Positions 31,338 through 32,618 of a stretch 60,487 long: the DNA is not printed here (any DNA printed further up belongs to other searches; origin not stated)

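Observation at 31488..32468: Bacterial homologue of the animal heparan-sulfate D-glucuronyl C5-epimerase in the island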

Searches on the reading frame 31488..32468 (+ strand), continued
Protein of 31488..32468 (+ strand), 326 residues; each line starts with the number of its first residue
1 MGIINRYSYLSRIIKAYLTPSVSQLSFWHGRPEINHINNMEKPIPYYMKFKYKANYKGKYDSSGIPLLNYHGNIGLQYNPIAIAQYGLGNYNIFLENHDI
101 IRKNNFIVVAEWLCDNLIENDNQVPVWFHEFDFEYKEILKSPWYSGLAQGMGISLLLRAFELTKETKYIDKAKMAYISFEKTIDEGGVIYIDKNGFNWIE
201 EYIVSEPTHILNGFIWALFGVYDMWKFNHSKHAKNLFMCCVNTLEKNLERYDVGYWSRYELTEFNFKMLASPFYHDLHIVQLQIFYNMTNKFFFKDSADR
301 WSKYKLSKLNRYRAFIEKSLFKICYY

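Call 25: find_encoding_contigs(protein=P0068, flank=8000, max_places=1)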
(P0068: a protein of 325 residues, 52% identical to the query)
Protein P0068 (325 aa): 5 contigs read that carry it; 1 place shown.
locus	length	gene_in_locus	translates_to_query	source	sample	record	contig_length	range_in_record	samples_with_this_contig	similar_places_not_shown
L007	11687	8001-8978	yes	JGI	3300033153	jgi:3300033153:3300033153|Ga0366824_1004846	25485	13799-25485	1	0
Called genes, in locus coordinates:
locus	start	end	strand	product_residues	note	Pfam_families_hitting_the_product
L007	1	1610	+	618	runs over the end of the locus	-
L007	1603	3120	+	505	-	PF01943:Polysacc_synt, PF13440:Polysacc_synt_3 (weak)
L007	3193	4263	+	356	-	PF09587:PGA_cap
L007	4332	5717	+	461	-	PF27533:CapK_C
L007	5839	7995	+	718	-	PF08240:ADH_N (weak), PF00107:ADH_zinc_N, PF01408:GFO_IDH_MocA, PF02894:GFO_IDH_MocA_C (weak), PF22725:GFO_IDH_MocA_C3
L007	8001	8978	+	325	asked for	PF06662:C5-epim_C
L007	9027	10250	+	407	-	PF13439:Glyco_transf_4, PF13579:Glyco_trans_4_4, PF00534:Glycos_transf_1, PF13692:Glyco_trans_1_4, PF13524:Glyco_trans_1_2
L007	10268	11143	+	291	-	PF01073:3Beta_HSD (weak), PF01370:Epimerase, PF04321:RmlD_sub_bind (faint), PF05368:NmrA, PF07993:NAD_binding_4 (faint), PF13460:NAD_binding_10, PF16363:GDP_Man_Dehyd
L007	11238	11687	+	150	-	?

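Call 26: find_encoding_contigs(protein=P0035, flank=8000, max_places=1)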
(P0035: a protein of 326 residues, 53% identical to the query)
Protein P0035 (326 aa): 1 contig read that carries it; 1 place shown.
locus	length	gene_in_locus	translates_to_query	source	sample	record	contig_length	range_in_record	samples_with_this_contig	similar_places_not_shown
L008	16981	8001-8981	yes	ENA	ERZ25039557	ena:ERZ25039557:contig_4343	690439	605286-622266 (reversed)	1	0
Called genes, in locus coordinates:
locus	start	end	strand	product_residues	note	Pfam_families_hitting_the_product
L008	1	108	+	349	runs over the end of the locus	-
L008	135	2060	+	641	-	PF13522:GATase_6, PF13537:GATase_7, PF00733:Asn_synthase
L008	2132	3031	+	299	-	PF00535:Glycos_transf_2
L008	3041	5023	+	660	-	PF13522:GATase_6, PF13537:GATase_7, PF00733:Asn_synthase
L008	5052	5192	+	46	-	PF02543:Carbam_trans_N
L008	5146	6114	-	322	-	-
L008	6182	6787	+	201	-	PF16861:Carbam_trans_C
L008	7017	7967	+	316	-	-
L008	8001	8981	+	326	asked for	PF06662:C5-epim_C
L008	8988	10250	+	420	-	PF13439:Glyco_transf_4, PF13579:Glyco_trans_4_4, PF00534:Glycos_transf_1, PF13692:Glyco_trans_1_4, PF13524:Glyco_trans_1_2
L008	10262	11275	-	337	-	PF02563:Poly_export, PF10531:SLBB, PF22461:SLBB_2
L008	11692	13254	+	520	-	PF00953:Glycos_transf_4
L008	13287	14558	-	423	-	-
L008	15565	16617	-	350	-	-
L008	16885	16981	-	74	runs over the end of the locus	-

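Call 27: find_encoding_contigs(protein=P0091, flank=8000, max_places=1)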
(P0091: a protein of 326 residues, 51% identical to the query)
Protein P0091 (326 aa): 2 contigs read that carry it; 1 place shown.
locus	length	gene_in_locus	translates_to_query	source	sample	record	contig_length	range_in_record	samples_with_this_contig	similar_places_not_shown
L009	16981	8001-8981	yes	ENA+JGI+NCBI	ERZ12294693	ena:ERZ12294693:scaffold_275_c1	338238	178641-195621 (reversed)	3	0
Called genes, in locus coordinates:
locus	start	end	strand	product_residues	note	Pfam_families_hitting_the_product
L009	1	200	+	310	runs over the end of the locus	PF00535:Glycos_transf_2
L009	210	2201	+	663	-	PF13522:GATase_6, PF13537:GATase_7, PF00733:Asn_synthase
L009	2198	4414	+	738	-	PF08240:ADH_N (faint), PF00107:ADH_zinc_N, PF01408:GFO_IDH_MocA, PF22725:GFO_IDH_MocA_C3, PF02894:GFO_IDH_MocA_C (weak)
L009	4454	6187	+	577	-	PF02543:Carbam_trans_N, PF16861:Carbam_trans_C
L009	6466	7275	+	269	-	-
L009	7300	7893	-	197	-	PF13489:Methyltransf_23, PF08241:Methyltransf_11 (weak)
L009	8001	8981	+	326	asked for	PF06662:C5-epim_C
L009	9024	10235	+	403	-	PF13439:Glyco_transf_4, PF13579:Glyco_trans_4_4, PF00534:Glycos_transf_1, PF13692:Glyco_trans_1_4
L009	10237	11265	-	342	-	PF02563:Poly_export, PF10531:SLBB, PF22461:SLBB_2 (weak), PF10531:SLBB (weak), PF22461:SLBB_2 (weak)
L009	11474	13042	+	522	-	PF00953:Glycos_transf_4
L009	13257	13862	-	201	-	-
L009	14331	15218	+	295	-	PF00793:DAHP_synth_1, PF03102:NeuB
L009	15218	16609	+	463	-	PF18582:HZS_alpha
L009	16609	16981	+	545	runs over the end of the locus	PF01839:FG-GAP (faint), PF13517:FG-GAP_3, PF07593:UnbV_ASPIC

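Call 37: find_related_loci(query=A1, collection=metagenome_contigs, flank=10000)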
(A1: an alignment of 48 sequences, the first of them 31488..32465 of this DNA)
Query A1 (326 aa) in metagenome_contigs; peptide patterns used: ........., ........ (x = any residue, [..] = any of these).
600 stretches matched a pattern (row limit reached: there are more); 587 encode a relative of the query (tblastn E <= 1e-3); the best 80 are kept; 80 distinct loci.
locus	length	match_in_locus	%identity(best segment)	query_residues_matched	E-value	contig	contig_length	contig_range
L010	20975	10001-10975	57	2-326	2e-122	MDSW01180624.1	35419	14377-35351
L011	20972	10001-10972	57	3-326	1e-121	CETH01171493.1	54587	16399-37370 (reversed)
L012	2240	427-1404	54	1-326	4e-126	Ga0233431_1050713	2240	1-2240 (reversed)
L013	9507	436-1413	53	1-326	2e-117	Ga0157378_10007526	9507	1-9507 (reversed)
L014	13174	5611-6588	53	1-326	3e-117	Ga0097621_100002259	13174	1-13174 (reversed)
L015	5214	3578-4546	53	4-326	5e-117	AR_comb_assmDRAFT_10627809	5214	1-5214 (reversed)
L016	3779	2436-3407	52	3-326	5e-118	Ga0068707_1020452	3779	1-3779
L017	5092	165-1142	52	1-326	4e-116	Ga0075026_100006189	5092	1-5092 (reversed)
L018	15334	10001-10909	58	6-308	8e-116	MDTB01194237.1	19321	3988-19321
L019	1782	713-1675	52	6-326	2e-122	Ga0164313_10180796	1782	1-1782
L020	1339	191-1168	53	1-326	4e-124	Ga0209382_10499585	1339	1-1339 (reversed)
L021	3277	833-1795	54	6-326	5e-117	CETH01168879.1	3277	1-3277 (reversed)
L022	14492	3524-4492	54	4-326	2e-113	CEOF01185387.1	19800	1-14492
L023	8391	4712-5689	52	1-326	1e-113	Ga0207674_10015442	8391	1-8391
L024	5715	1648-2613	54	5-326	1e-113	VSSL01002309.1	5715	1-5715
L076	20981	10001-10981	50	3-326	3e-110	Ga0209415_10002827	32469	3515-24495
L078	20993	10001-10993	51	1-326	4e-110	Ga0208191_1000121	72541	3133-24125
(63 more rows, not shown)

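Call 43: predict_structure(alignment_id=A1)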
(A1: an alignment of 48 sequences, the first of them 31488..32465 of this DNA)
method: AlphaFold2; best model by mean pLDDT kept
length: 326 residues; sequences in the alignment: 48
mean_pLDDT: 90.4   pTM: 0.90
mean pLDDT of the five models: 90.4, 90.2, 88.9, 88.2, 87.5
residues with pLDDT >= 90: 244; 70-90: 46; 50-70: 31; < 50: 5
segments of 3 or more residues with pLDDT < 50: 20-23
pLDDT, mean of each block of 10 residues (from residue 1): 63 57 53 93 95 92 91 80 97 98 98 98 96 74 94 99 98 98 97 96 88 97 98 98 97 95 84 94 97 98 96 90 74
secondary structure, 60 per line:
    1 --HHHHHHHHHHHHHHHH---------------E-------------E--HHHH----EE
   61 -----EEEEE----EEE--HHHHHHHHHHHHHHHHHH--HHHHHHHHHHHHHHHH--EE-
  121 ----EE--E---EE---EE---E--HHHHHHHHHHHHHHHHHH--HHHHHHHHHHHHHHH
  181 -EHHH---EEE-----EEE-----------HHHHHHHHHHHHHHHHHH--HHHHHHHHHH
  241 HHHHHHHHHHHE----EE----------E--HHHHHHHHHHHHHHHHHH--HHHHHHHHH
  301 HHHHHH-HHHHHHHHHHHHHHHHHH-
elements in order: H3-18 H51-54 E66-70 E75-77 H80-97 H100-115 H146-163 H166-180 E189-191 E197-199 H211-228 H231-251 H272-289 H292-306 H308-325

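Call 46: fold_search(model_id=the predicted structure, library=pdb)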
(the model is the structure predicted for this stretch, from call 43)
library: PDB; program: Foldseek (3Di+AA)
matches with E <= 10: 668; with E <= 0.001: 9
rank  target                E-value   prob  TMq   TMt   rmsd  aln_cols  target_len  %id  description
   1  6i01_B                6.4e-13  1.00  0.58  0.37   1.8       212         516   29  Structure of human D-glucuronyl C5 epimerase in complex with substrate (released 2019-04-03)
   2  4pw2                  9.0e-13  1.00  0.57  0.37   2.0       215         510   30  Crystal structure of D-glucuronyl C5 epimerase (released 2015-01-14)
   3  6i01_A                1.0e-12  1.00  0.59  0.38   1.8       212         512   29  Structure of human D-glucuronyl C5 epimerase in complex with substrate (released 2019-04-03)
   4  4pxq_A                1.6e-12  1.00  0.58  0.37   1.9       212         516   31  Crystal structure of D-glucuronyl C5-epimerase in complex with heparin hexasaccharide (released 2015-01-14)
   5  6hzz_A                1.6e-12  1.00  0.57  0.37   2.1       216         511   29  Structure of human D-glucuronyl C5 epimerase (released 2019-04-03)
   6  6i02_A                1.7e-12  1.00  0.59  0.38   1.7       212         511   29  Structure of human D-glucuronyl C5 epimerase in complex with product (released 2019-04-03)
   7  6hzz_B                2.0e-12  1.00  0.59  0.37   1.8       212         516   30  Structure of human D-glucuronyl C5 epimerase (released 2019-04-03)
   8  4pxq_B                2.6e-12  1.00  0.58  0.37   1.9       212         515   31  Crystal structure of D-glucuronyl C5-epimerase in complex with heparin hexasaccharide (released 2015-01-14)
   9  6u4z                  6.8e-04  1.00  0.45  0.33   6.8       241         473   10  Crystal Structure of a family 76 glycoside hydrolase from a bovine Bacteroides thetaiotaomicron strain (released 2020-04-29)
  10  5zig_D                1.2e-03  1.00  0.55  0.47  13.8       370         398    9  The Structure of cellobiose 2-epimerase from Spirochaeta thermophila DSM 6192 (released 2019-04-10)
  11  2gh4_A                1.6e-03  1.00  0.47  0.43   4.9       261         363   14  YteR/D143N/dGalA-Rha (released 2006-08-29)
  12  1nc5                  2.2e-03  1.00  0.48  0.44   4.8       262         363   13  Structure of Protein of Unknown Function of YteR from Bacillus Subtilis (released 2003-07-15)
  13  5zig_A                2.7e-03  1.00  0.51  0.43   6.3       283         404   11  The Structure of cellobiose 2-epimerase from Spirochaeta thermophila DSM 6192 (released 2019-04-10)
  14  5zhb_B                3.0e-03  1.00  0.42  0.36   6.8       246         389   10  Structure of Cellobiose 2-Epimerase from Bacillus thermoamylovorans B4167 (released 2019-06-19)
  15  5zig_C                3.0e-03  1.00  0.54  0.45  14.1       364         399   10  The Structure of cellobiose 2-epimerase from Spirochaeta thermophila DSM 6192 (released 2019-04-10)
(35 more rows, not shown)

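Call 58: search_protein_families(library=pfam, proteins=[L078:1926-2834:+, L078:8877-10004:+, L078:11145-12383:+, L078:12475-13458:-, L078:13747-15291:+, L078:15474-17297:+, L078:17382-18497:+, L078:18655-19257:+, L076:15880-16746:+, L078:4850-7069:+], max_evalue=0.01)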
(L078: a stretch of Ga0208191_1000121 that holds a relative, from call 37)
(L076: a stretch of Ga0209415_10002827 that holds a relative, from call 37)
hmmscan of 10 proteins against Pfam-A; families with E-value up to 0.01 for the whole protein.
L078:1926-2834:+ (302 aa): 4 families
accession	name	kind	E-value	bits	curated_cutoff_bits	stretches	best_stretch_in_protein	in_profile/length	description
PF00535.33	Glycos_transf_2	-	5.4e-15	56.2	23.3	1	25-140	1-123/168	Glycosyl transferase family 2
PF13704.12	Glyco_tranf_2_4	-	1.5e-06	29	27.5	1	31-109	1-85/98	Glycosyl transferase family 2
PF13632.12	Glyco_trans_2_3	-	2.7e-05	24.5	27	1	98-151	1-54/198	Glycosyl transferase family group 2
PF13641.12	Glyco_tranf_2_3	-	0.0001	22.8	27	1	24-126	3-117/230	Glycosyltransferase like family 2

L078:8877-10004:+ (375 aa): 0 families

L078:11145-12383:+ (412 aa): 5 families
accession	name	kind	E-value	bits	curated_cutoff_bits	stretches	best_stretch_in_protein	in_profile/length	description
PF00534.26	Glycos_transf_1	-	2.1e-30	105.9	26.4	1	221-388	6-171/172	Glycosyl transferases group 1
PF13692.12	Glyco_trans_1_4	-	4.8e-23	82.4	27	1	230-375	2-142/142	Glycosyl transferases group 1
PF13579.12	Glyco_trans_4_4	-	8.3e-23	81.9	29.7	1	15-205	1-158/158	Glycosyl transferase 4-like domain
PF13439.12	Glyco_transf_4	-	1.9e-20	74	28.5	1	21-209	8-169/170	Glycosyltransferase Family 4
PF13524.12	Glyco_trans_1_2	-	3.5e-09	37.2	25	1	259-404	13-143/144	Glycosyl transferase-like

L078:12475-13458:- (327 aa): 3 families
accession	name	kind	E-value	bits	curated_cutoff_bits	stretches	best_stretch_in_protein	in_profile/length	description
PF02563.21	Poly_export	-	9.5e-19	67.8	28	1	55-129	4-76/77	Polysaccharide biosynthesis/export protein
PF10531.15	SLBB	-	1.4e-14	54.1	27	2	137-172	2-37/55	SLBB domain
PF22461.2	SLBB_2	-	1.1e-13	51.5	27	2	219-297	3-79/79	SLBB domain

L078:13747-15291:+ (514 aa): 1 family
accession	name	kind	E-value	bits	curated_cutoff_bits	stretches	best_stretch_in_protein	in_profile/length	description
PF00953.26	Glycos_transf_4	-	3.3e-40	138.1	27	1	88-240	4-159/160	Glycosyl transferase family 4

L078:15474-17297:+ (607 aa): 5 families
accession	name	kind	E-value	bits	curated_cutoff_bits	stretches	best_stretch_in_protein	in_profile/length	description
PF08238.18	Sel1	-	5e-16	59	30.7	2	494-529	1-36/36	Sel1 repeat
PF13185.12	GAF_2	-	1.4e-15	58.1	28.6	1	187-310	3-125/136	GAF domain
PF01590.32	GAF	-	3.6e-10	40.9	22.4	1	187-309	1-122/133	GAF domain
PF07238.19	PilZ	-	3.2e-09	37.5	22.5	1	23-125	1-102/102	PilZ domain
PF13492.12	GAF_3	-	0.0053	17.6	27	0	190-306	4-113/129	GAF domain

L078:17382-18497:+ (371 aa): 2 families
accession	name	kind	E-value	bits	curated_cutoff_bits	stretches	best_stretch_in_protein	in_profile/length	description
PF04055.27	Radical_SAM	-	6.2e-16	59.4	29.5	1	95-246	6-163/166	Radical SAM superfamily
PF10497.14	zf-4CXXC_R1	-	0.0098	16.5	22.7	1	314-346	32-64/99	Zinc-finger domain of monoamine-oxidase A repressor R1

L078:18655-19257:+ (200 aa): 0 families

L076:15880-16746:+ (288 aa): 3 families
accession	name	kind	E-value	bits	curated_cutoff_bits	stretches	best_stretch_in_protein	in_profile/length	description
PF13185.12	GAF_2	-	1.5e-15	58.1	28.6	1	143-272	7-135/136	GAF domain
PF01590.32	GAF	-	2e-12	48.2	22.4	1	140-272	2-133/133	GAF domain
PF13492.12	GAF_3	-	1.2e-06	29.4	27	1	144-273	6-128/129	GAF domain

L078:4850-7069:+ (739 aa): 8 families
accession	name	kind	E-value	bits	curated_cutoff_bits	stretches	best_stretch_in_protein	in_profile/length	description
PF01408.29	GFO_IDH_MocA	-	4.1e-20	73.1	24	1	403-522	3-120/120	Oxidoreductase family, NAD-binding Rossmann fold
PF00107.32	ADH_zinc_N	-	9.4e-14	51.9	31.8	1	184-301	2-120/129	Zinc-binding dehydrogenase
PF22725.1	GFO_IDH_MocA_C3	-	2.5e-11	44.1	27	1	545-642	18-118/124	GFO/IDH/MocA C-terminal domain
PF02894.22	GFO_IDH_MocA_C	-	4.6e-10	40.1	22.9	1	545-722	14-218/218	Oxidoreductase family, C-terminal alpha/beta domain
PF08240.17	ADH_N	-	5.8e-06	26.9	23.5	1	85-143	28-104/104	Alcohol dehydrogenase GroES-like domain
PF13602.12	ADH_zinc_N_2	-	0.00071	20.9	27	1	229-359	13-123/134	Zinc-binding dehydrogenase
PF03446.21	NAD_binding_2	-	0.0013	19.2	21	1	175-283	1-104/161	NAD binding domain of 6-phosphogluconate dehydrogenase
PF02826.25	2-Hacid_dh_C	-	0.0015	18.4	25.1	0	173-210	36-73/178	D-isomer specific 2-hydroxyacid dehydrogenase, NAD binding domain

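Call 62: search_protein_families(library=ncbifam, proteins=[L078:8877-10001:+, L078:10001-10993:+, L078:4850-7066:+, L078:11145-12380:+, L078:13747-15288:+, L078:7134-8867:+, L078:2838-4850:+], max_evalue=0.01)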
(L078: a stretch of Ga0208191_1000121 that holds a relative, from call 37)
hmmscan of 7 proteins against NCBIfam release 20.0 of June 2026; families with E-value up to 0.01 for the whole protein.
L078:8877-10001:+ (375 aa): 1 family
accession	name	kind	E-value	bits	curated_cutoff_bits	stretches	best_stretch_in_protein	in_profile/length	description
NF000768.0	PRK00051.1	equivalog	0.0079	15.7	126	0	164-228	56-118/131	phosphoribosyl-AMP cyclohydrolase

L078:10001-10993:+ (331 aa): 1 family
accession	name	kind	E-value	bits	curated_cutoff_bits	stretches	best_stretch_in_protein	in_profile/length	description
NF038150.1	lanthi_synth_IV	equivalog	0.0097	14.2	650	0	86-181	608-701/851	class IV lanthionine synthetase LanL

L078:4850-7066:+ (739 aa): 29 families (the best 25 are shown)
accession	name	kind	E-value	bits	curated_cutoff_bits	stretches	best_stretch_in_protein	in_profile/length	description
TIGR04380.1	myo_inos_iolG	equivalog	7.7e-35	120.3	355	1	402-720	3-329/330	inositol 2-dehydrogenase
NF052679.1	InsChiInosDhIolG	equivalog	3.1e-16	59.3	540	1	401-549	3-154/343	bifunctional inositol 2-dehydrogenase/D-chiro-inositol 1-dehydrogenase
NF040723.1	UDP-GlcNAcDh_Arch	equivalog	2e-14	53.8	450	1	403-688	3-275/302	UDP-N-acetylglucosamine 3-dehydrogenase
NF052479.1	LevoglcsnDh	equivalog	3e-14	52.5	650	1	431-549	41-158/386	levoglucosan dehydrogenase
TIGR00692.1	tdh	equivalog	7.3e-14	51.5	458.35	2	126-269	118-260/340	L-threonine 3-dehydrogenase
TIGR03989.1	Rxyl_3153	subfamily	1.2e-13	51.1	440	1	128-275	142-290/370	NDMA-dependent alcohol dehydrogenase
NF041097.1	keto_inos_dh_IolM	equivalog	2.1e-13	49.7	450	1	167-275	201-314/389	scyllo-inosose 3-dehydrogenase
NF007642.0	PRK10309.1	equivalog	2.2e-11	43.6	550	1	127-279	117-267/347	galactitol-1-phosphate 5-dehydrogenase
NF003808.0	PRK05396.1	equivalog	3.7e-11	42.5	380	1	126-257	120-250/341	L-threonine 3-dehydrogenase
NF041183.1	Pks2_ls1_myc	equivalog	6e-11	39.9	2400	1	92-259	1465-1634/2086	sulfolipid-1 biosynthesis phthioceranic/hydroxyphthioceranic acid synthase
TIGR02824.1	quinone_pig3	subfamily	5.8e-10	38.7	296.8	1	89-249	57-218/325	putative NAD(P)H quinone oxidoreductase, PIG3 family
NF006940.0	PRK09422.1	equivalog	9.2e-10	38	344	1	122-273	109-261/338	alcohol dehydrogenase AdhP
TIGR03451.1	mycoS_dep_FDH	equivalog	2.5e-09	36.4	512.9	1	164-279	168-285/358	S-(hydroxymethyl)mycothiol dehydrogenase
NF008607.0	PRK11579.1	subfamily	7e-09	35.1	330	1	400-617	4-220/346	oxidoreductase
TIGR01202.1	bchC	equivalog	1.4e-08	34.3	291.25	1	93-215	62-188/308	chlorophyll synthesis pathway protein BchC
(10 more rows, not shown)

L078:11145-12380:+ (412 aa): 29 families (the best 25 are shown)
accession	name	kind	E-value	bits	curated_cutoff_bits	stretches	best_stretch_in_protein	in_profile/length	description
NF007640.0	PRK10307.1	subfamily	2.9e-56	191.1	276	1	1-408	1-405/411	WcaI family glycosyltransferase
TIGR04063.1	stp3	hypoth_equivalog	3e-44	151.5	442.05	1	62-409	48-394/397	TIGR04063 family PEP-CTERM/XrtA system glycosyltransferase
TIGR04007.1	wcaI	equivalog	6.8e-30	104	800.45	1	1-404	1-402/407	colanic acid biosynthesis glycosyltransferase WcaI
TIGR03088.1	stp2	hypoth_equivalog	4.2e-27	95.1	409.05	1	178-408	141-371/374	TIGR03088 family PEP-CTERM/XrtA system glycosyltransferase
TIGR03999.1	thiol_BshA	equivalog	1.6e-23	83.2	273.7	1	160-408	131-371/375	N-acetyl-alpha-D-glucosaminyl L-malate synthase BshA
NF041876.1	EPS_EpsE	equivalog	6e-20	71.8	400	1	171-401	159-387/389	exopolysaccharide biosynthesis GT4 family glycosyltransferase EpsE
TIGR02149.1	glgA_Coryne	subfamily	4.4e-19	68.9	302.4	1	171-407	142-387/391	glycogen synthase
TIGR03449.1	mycothiol_MshA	equivalog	1.2e-17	63.9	462.5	1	115-405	108-398/406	D-inositol-3-phosphate glycosyltransferase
NF047676.1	TeichurnBiosyTuaH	equivalog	1.3e-15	57.2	550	1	130-378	118-357/384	teichuronic acid biosynthesis protein TuaH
NF053787.1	GlcN_PG_synth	equivalog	1.3e-15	57.1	480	1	156-403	126-352/361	N-acetylglucosaminyl phosphatidylglycerol synthase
NF038298.1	EPS_HpsO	equivalog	3.4e-15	55.7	575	1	202-408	174-385/388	hormogonium polysaccharide biosynthesis glycosyltransferase HpsO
NF038229.1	Glyco4_Geo_Pelo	equivalog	8.4e-15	54.6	400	1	172-409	108-335/338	GPMC system family 4 glycosyltransferase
NF047684.1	TeichurnBiosyTuaC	equivalog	2e-14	53.3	550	1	173-403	164-382/391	teichuronic acid biosynthesis protein TuaC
TIGR04047.1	MSMEG_0565_glyc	hypoth_equivalog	6.4e-14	51.8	259.85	1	172-406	137-370/373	MSMEG_0565 family glycosyltransferase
NF012028.0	PRK15484.1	subfamily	1.2e-13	50.9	618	1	178-408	144-376/380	lipopolysaccharide N-acetylglucosaminyltransferase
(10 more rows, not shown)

L078:13747-15288:+ (514 aa): 3 families
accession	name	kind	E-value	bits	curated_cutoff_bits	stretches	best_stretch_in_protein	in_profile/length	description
TIGR02380.1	ECA_wecA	exception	5.7e-35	121.1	326.05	1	15-316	10-306/346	UDP-N-acetylglucosamine--undecaprenyl-phosphate N-acetylglucosaminephosphotransferase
NF053644.1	MraY_archaea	equivalog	4.9e-25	88.6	450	1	113-316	154-340/340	pseudomurein biosynthesis MraY family phospho-N-acetylmuramoyl-pentapeptide-transferase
TIGR00445.1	mraY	equivalog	2.4e-21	76.6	192.05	1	117-319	106-318/321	phospho-N-acetylmuramoyl-pentapeptide-transferase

L078:7134-8867:+ (578 aa): 1 family
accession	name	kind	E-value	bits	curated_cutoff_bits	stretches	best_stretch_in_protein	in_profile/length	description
NF041651.1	nodul_NodU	equivalog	4.1e-49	167.8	1000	1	1-543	1-525/556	nodulation protein NodU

L078:2838-4850:+ (671 aa): 9 families
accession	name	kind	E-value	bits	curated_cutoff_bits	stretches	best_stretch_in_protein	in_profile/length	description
TIGR03108.1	eps_aminotran_1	hypoth_equivalog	9.9e-148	493.6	816.9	1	1-643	1-626/628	XrtA/PEP-CTERM system amidotransferase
TIGR01536.1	asn_synth_AEB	equivalog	5.7e-138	461.1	267.1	1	2-578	1-517/517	asparagine synthase (glutamine-hydrolyzing)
TIGR03104.1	trio_amidotrans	equivalog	1.4e-114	383.5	570.1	2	1-387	1-382/589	N-acetylglutaminylglutamine amidotransferase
NF006949.0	PRK09431.1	equivalog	1.9e-86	290.8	499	3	1-174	1-167/554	asparagine synthase B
NF033535.1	lass_lactam_cya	exception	4.3e-69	233.7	525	2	3-383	3-377/668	lasso peptide isopeptide bond-forming cyclase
NF033561.1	macrolact_Ik_Al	subfamily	9.4e-14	50.9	300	1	147-643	98-556/561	albusnodin/ikarugamycin family macrolactam cyclase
TIGR01135.1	glmS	equivalog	1.2e-13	50.4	418.05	1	63-175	86-200/607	glutamine--fructose-6-phosphate transaminase (isomerizing)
NF001484.0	PRK00331.1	subfamily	1.2e-13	50.3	381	1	63-175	87-201/601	isomerizing glutamine--fructose-6-phosphate transaminase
TIGR01134.1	purF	equivalog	8e-10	38.7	350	1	67-172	92-199/432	amidophosphoribosyltransferase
